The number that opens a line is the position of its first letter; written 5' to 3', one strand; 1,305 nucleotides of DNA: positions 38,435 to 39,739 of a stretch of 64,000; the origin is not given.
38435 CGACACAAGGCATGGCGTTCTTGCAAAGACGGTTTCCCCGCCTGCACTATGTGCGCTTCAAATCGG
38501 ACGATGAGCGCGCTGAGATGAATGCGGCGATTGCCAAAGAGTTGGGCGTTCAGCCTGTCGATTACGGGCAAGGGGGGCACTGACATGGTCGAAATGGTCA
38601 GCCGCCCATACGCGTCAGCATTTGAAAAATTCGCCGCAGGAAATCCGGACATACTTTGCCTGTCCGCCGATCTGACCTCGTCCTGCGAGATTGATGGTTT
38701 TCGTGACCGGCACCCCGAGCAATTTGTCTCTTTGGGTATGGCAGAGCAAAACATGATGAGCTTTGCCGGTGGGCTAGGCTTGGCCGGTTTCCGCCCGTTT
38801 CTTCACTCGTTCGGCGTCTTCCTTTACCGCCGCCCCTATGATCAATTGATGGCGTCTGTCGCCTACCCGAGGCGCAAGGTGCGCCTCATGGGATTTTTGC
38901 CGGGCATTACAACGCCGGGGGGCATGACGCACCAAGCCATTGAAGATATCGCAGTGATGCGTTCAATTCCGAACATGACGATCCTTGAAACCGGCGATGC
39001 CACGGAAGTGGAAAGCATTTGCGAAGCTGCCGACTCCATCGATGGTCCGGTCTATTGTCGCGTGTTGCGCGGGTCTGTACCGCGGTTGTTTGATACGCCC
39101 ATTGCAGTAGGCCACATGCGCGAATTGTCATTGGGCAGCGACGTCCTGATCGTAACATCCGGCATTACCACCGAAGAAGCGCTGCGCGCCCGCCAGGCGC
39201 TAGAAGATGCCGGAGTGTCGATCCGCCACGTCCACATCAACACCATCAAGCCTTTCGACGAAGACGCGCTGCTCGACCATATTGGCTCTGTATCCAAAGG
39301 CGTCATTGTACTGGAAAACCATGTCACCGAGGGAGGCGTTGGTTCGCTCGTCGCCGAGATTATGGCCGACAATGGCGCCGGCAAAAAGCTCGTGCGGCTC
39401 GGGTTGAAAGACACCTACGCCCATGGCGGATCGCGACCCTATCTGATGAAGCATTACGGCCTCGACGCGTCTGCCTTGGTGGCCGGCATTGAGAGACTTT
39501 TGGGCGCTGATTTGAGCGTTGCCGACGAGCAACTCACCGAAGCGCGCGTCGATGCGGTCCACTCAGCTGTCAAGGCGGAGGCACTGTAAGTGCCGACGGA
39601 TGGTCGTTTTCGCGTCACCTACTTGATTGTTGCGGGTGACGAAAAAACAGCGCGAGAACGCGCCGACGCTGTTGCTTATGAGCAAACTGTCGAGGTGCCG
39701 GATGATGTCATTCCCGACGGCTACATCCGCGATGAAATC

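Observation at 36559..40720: RuBisCO-like protein translationally coupled to a split transketolase, downstream of a ureohydrolase: an uncharacterised RLP module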

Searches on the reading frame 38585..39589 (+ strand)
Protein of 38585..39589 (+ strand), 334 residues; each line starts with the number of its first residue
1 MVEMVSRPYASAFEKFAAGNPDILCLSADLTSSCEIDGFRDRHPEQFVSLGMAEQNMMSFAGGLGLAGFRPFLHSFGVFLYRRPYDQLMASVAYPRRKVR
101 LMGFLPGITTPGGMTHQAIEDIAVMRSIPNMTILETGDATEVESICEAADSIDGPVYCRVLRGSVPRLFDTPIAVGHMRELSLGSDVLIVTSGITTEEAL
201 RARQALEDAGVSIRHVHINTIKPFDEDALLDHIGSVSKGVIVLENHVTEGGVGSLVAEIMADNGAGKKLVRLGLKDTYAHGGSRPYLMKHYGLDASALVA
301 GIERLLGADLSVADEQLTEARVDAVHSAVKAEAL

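Call 5: search_protein_families(library=pfam, proteins=[window:38585-39589:+])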
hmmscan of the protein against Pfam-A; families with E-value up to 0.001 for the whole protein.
window:38585-39589:+ (334 aa): 3 families
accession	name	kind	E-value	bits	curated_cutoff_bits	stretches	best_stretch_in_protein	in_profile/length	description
PF02779.29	Transket_pyr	-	3.7e-24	85.7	27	1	9-165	9-172/174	Transketolase, pyrimidine binding domain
PF02780.25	Transketolase_C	-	1.1e-20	74.2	25.9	1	177-296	2-122/124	Transketolase, C-terminal domain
PF17147.9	PFOR_II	-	0.00013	22.7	27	1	186-263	2-78/102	Pyruvate:ferredoxin oxidoreductase core domain II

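Call 6: search_protein_families(library=ncbifam, proteins=[window:38585-39589:+])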
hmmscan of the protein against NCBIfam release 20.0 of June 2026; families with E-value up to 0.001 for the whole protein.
window:38585-39589:+ (334 aa): 12 families
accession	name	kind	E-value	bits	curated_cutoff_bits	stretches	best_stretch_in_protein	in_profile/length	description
NF004559.0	PRK05899.2-5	equivalog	2.1e-55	188.1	488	1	8-306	323-624/627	transketolase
TIGR00204.1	dxs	equivalog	4.8e-47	160.8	465.95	1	6-306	313-615/616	1-deoxy-D-xylulose-5-phosphate synthase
NF003933.0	PRK05444.2-2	equivalog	8.8e-34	117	395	1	11-305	301-604/606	1-deoxy-D-xylulose-5-phosphate synthase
NF004556.0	PRK05899.2-2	equivalog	4.4e-31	107.8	575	1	19-305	344-637/639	transketolase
NF008968.0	PRK12315.1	subfamily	1.2e-26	93.2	510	1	18-305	294-580/582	1-deoxy-D-xylulose-5-phosphate synthase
TIGR00232.1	tktlase_bact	equivalog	8.3e-13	47.5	682.25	1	11-227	357-583/654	transketolase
NF008854.0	PRK11892.1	equivalog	6.2e-10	38.3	454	1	163-261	319-416/464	pyruvate dehydrogenase complex E1 component subunit beta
NF006667.0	PRK09212.1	subfamily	4.3e-09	35.7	321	1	172-263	189-279/327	pyruvate dehydrogenase complex E1 component subunit beta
NF004558.0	PRK05899.2-4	equivalog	2.2e-08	33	788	1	24-225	364-576/651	transketolase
TIGR03710.1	OAFO_sf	subfamily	0.00012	20.9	482.75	1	185-248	464-525/561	2-oxoacid:acceptor oxidoreductase subunit alpha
NF041170.1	Oxoac_fdxalpha_Archa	equivalog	0.00044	18.7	800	1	185-256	520-590/636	2-oxoacid:ferredoxin oxidoreductase subunit alpha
NF007201.0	PRK09622.1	equivalog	0.00079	18.4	590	0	185-261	268-343/405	2-oxoacid:ferredoxin oxidoreductase subunit alpha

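Call 42: search_solved_structures(query=window:38585-39589:+, max_evalue=0.001, show_alignments=3)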
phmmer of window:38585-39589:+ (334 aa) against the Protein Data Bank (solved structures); distinct sequences matched with E-value up to 0.001: 50.
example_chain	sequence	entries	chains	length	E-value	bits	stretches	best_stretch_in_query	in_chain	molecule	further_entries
6yaj_AAA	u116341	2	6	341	1.2e-55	192.2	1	8-306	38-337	C-terminal chain of split transketolase from Carboxydothermus hydrogenoformans | C-terminal component of the split chain transketolase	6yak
4kxu_A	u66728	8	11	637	2.2e-30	109.3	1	7-306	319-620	Transketolase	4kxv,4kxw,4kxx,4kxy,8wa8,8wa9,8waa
6ha3_A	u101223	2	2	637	2.2e-30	109.3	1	7-306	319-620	Transketolase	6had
6rjb_A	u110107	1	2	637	2.3e-30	109.2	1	7-306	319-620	Transketolase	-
8a29_A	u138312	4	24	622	3.1e-30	108.8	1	17-303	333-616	1-deoxy-D-xylulose-5-phosphate synthase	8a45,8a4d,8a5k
3ooy_A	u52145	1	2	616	4e-30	108.4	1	7-303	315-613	Transketolase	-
3mos_A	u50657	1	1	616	7.6e-30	107.5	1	7-301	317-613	Transketolase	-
6xxg_AAA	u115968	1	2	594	1.8e-28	103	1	9-310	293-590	1-deoxy-D-xylulose-5-phosphate synthase,1-deoxy-D-xylulose-5-phosphate synthase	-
2o1x_A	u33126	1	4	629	2.1e-28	102.7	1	9-310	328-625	1-deoxy-D-xylulose-5-phosphate synthase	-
6ouv_A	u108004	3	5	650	2.3e-28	102.6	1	9-310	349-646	1-deoxy-D-xylulose-5-phosphate synthase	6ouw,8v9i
2o1s_A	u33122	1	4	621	1.3e-26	96.9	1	23-304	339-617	1-deoxy-D-xylulose-5-phosphate synthase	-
8a8y_A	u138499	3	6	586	9.1e-25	90.8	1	22-303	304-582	1-deoxy-D-xylulose-5-phosphate synthase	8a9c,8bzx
7bzx_B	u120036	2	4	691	5.6e-22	81.6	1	9-309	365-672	1-deoxy-D-xylulose-5-phosphate synthase, chloroplastic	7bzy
7a9g_AAA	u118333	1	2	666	9.3e-22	80.9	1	9-294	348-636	1-deoxy-D-xylulose-5-phosphate synthase,1-deoxy-D-xylulose-5-phosphate synthase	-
9hn8_A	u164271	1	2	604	9.5e-22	80.9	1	9-295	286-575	1-deoxy-D-xylulose-5-phosphate synthase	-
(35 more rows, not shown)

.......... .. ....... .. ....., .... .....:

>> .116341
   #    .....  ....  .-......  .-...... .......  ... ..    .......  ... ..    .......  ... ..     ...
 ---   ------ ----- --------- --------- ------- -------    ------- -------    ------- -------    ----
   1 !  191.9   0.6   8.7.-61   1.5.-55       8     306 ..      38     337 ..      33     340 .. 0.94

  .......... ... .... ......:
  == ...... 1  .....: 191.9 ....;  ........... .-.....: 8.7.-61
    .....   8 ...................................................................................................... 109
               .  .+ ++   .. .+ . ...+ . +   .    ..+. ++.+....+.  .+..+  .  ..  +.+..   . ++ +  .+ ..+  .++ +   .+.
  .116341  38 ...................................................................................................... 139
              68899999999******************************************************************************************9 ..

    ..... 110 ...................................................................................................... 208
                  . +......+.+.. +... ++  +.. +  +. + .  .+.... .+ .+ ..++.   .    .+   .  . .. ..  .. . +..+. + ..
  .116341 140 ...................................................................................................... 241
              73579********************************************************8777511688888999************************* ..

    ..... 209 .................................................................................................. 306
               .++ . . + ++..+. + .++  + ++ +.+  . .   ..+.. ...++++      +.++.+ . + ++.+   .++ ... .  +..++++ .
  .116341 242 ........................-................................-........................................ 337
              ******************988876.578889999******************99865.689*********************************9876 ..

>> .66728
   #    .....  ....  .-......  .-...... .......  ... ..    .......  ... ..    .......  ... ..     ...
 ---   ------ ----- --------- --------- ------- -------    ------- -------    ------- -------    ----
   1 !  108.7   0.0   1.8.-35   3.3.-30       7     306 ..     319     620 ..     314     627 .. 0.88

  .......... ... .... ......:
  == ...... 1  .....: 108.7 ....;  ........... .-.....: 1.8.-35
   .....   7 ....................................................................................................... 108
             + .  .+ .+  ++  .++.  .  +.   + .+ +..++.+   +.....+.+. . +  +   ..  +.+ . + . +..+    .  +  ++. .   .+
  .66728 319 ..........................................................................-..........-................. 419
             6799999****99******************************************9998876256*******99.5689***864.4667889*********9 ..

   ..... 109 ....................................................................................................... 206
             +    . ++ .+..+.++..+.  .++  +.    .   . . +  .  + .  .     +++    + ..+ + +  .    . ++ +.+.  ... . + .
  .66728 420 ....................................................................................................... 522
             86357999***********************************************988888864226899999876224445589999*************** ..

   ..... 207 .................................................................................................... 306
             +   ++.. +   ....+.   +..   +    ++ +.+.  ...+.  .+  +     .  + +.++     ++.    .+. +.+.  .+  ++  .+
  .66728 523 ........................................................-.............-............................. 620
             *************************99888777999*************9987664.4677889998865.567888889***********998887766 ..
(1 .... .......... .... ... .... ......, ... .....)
